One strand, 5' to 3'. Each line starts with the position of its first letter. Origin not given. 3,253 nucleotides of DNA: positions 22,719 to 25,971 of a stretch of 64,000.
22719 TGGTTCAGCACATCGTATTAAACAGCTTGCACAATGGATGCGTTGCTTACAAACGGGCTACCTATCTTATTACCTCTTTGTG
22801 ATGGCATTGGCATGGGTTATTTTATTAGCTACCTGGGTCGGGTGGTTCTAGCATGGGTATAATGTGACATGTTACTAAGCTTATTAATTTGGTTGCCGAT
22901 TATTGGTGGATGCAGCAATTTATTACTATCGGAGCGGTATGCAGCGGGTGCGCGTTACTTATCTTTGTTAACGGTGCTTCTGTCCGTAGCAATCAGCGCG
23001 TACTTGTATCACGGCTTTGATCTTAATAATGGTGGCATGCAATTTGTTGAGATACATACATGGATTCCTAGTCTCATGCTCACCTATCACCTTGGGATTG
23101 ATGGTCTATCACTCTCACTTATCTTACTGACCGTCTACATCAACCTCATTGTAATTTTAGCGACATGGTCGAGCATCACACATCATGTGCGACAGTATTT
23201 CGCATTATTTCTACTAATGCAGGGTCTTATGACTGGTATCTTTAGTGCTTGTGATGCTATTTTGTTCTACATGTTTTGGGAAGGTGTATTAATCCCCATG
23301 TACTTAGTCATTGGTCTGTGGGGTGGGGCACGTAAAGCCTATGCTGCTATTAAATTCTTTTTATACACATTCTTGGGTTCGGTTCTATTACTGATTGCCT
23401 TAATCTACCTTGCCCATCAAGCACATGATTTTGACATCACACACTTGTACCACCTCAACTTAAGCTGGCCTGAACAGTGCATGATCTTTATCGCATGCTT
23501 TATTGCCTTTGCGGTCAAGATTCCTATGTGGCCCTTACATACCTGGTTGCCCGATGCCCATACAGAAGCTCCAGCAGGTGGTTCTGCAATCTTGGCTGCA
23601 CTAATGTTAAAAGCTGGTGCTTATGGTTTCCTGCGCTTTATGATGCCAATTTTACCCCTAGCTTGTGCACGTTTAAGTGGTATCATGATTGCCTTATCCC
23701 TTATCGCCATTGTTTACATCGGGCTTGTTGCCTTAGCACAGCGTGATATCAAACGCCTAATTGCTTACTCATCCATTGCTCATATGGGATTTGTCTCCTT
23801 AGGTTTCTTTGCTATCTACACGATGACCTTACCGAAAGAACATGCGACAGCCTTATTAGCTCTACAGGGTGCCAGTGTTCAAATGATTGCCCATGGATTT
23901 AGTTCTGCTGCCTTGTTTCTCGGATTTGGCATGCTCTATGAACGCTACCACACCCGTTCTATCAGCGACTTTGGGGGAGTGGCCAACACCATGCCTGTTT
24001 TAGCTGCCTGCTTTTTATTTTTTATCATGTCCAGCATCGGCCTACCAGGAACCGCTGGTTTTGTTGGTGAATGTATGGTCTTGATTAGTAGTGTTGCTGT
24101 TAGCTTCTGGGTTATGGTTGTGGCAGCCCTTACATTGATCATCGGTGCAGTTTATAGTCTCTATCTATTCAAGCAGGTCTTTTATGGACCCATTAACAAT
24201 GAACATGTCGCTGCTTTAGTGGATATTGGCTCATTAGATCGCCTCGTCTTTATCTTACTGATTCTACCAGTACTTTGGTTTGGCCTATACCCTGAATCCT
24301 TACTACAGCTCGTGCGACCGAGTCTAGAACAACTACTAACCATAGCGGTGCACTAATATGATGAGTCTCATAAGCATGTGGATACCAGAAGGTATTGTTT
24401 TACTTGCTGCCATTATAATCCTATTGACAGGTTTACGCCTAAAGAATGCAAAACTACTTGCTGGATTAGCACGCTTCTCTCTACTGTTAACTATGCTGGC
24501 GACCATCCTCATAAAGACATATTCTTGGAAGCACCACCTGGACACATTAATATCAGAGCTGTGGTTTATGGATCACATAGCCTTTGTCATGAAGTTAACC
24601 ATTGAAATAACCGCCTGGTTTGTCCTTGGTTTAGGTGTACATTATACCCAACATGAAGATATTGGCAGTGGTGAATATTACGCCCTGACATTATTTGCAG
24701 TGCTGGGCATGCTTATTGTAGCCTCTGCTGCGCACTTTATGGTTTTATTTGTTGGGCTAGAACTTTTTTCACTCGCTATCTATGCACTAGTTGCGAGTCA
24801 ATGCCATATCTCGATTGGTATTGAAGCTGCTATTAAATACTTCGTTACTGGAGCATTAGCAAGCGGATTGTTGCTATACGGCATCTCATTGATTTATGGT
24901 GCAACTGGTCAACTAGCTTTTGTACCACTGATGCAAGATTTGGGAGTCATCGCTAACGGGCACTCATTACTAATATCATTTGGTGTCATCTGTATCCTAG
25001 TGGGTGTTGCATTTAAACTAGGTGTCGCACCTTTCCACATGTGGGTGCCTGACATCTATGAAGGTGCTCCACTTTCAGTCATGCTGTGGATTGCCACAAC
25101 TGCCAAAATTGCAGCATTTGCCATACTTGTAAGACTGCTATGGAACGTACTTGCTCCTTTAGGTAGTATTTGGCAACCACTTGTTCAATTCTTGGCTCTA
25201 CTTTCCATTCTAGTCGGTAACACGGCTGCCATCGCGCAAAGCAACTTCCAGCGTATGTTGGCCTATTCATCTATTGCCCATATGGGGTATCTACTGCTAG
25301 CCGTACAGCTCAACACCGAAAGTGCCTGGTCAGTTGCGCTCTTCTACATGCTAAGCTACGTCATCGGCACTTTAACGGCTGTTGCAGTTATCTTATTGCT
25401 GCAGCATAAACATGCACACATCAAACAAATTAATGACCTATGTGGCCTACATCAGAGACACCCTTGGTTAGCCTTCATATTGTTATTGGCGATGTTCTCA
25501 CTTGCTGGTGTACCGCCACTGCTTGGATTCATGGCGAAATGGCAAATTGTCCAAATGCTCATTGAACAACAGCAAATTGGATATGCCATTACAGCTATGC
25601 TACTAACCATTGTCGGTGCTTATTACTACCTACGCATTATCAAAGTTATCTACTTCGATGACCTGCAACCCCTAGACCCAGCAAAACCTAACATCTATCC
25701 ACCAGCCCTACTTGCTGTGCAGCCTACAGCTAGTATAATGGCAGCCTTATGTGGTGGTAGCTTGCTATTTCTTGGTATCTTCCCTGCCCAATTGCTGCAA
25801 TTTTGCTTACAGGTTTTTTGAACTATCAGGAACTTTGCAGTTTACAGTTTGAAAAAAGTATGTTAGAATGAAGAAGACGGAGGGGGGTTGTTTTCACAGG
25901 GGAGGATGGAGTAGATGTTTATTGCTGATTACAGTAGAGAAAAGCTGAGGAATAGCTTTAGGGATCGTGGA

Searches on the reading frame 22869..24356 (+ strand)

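Call 50: search_protein_families(library=pfam, proteins=[window:22869-24356:+], max_evalue=0.0001)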
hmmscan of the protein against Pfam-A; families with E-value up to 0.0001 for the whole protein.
window:22869-24356:+ (495 aa): 1 family
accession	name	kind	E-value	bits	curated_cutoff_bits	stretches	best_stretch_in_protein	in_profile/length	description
PF00361.26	Proton_antipo_M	-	1.3e-76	258.1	21.5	1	128-422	2-289/294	NADH:quinone oxidoreductase/Mrp antiporter, TM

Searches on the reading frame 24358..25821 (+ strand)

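Call 50: search_protein_families(library=pfam, proteins=[window:24358-25821:+], max_evalue=0.0001)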
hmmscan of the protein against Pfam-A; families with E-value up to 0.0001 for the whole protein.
window:24358-25821:+ (487 aa): 1 family
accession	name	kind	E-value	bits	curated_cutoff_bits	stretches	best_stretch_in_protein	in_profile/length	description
PF00361.26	Proton_antipo_M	-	7.5e-64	216.2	21.5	1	124-415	1-289/294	NADH:quinone oxidoreductase/Mrp antiporter, TM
